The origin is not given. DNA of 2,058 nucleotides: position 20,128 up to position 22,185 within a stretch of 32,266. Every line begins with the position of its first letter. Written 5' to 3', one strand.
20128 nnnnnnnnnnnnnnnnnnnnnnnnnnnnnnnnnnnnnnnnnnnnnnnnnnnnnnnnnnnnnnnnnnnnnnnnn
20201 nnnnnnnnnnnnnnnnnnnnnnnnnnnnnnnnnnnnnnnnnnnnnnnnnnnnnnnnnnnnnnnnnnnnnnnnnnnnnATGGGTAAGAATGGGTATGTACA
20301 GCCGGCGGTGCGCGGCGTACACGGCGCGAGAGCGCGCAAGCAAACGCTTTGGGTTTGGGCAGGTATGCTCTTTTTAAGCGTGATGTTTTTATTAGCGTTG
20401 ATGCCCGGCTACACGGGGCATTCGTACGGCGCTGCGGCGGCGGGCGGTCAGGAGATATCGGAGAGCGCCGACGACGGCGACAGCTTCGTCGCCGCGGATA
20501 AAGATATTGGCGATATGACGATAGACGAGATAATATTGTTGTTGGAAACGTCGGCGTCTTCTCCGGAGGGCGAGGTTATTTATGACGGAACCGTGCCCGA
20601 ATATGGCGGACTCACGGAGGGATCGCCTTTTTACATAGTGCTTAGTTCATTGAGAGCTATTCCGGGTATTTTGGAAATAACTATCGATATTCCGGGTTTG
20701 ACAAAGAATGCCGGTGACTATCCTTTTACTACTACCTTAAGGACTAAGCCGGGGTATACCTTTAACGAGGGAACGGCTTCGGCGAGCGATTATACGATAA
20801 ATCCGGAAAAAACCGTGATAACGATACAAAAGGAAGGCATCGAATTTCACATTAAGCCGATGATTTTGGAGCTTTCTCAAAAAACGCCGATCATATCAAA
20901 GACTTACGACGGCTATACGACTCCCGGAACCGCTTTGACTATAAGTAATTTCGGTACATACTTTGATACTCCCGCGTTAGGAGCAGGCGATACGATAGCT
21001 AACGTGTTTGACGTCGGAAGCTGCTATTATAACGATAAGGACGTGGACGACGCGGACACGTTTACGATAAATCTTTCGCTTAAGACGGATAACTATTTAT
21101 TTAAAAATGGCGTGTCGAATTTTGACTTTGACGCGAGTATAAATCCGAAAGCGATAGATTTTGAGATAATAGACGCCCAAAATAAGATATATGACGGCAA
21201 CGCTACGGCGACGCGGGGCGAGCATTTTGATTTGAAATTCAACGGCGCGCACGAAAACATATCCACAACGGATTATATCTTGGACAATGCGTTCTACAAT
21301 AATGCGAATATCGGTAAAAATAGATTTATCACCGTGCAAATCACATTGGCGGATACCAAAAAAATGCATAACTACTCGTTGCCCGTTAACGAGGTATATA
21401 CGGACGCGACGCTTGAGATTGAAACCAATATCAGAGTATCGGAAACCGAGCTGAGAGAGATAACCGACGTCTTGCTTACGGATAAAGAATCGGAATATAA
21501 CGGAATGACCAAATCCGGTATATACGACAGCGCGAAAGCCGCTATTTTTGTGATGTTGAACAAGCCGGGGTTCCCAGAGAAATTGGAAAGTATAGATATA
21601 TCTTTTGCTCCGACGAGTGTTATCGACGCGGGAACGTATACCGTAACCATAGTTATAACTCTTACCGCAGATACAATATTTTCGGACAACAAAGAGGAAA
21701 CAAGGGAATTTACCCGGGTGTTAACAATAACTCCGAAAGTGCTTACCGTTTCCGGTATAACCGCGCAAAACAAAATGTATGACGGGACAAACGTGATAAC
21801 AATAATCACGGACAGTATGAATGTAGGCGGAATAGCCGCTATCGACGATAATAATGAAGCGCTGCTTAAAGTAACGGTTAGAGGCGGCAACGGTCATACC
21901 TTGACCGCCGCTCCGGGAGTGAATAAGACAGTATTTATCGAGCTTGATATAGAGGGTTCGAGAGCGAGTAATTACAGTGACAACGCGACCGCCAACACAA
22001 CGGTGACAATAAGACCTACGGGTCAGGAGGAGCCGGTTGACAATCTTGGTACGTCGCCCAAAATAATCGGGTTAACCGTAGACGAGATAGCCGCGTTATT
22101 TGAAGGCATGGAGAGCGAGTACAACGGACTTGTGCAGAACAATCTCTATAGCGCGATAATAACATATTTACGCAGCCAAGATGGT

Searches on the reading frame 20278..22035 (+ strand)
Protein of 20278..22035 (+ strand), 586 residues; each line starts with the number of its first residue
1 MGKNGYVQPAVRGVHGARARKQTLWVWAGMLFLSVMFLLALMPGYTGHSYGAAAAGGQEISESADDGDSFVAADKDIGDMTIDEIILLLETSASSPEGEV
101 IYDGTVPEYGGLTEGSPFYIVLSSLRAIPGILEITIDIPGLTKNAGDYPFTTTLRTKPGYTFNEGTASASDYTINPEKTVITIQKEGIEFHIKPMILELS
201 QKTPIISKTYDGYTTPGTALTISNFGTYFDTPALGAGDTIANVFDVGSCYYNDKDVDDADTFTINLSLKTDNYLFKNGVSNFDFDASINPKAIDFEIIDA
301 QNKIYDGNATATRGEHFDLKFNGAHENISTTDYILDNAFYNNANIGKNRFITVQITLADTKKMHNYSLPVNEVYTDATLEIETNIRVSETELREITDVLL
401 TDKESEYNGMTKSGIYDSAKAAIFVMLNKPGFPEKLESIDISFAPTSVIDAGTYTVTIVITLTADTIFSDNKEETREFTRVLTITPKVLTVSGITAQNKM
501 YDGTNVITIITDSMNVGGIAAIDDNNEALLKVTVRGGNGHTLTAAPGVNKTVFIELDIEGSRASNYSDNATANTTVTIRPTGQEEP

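Call 24: find_homologous_proteins(query=window:20278-22035:+)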
Query seq(586 aa) (586 aa): 3 proteins with E <= 0.001 among 8000 candidates.
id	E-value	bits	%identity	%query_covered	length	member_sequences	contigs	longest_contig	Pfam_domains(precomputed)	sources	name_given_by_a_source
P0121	2.0e-11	61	23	68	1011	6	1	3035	PF18657.7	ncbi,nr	ncbi:YDG domain-containing protein, partial [Alphaproteobacteria bacterium]|nr:YDG domain-containing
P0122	4.6e-10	57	31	15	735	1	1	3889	PF18657.7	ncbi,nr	ncbi:MAG: YDG domain-containing protein, partial [Bacteroidota bacterium]|nr:YDG domain-containing p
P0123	2.7e-9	54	29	39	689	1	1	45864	PF18657.7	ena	-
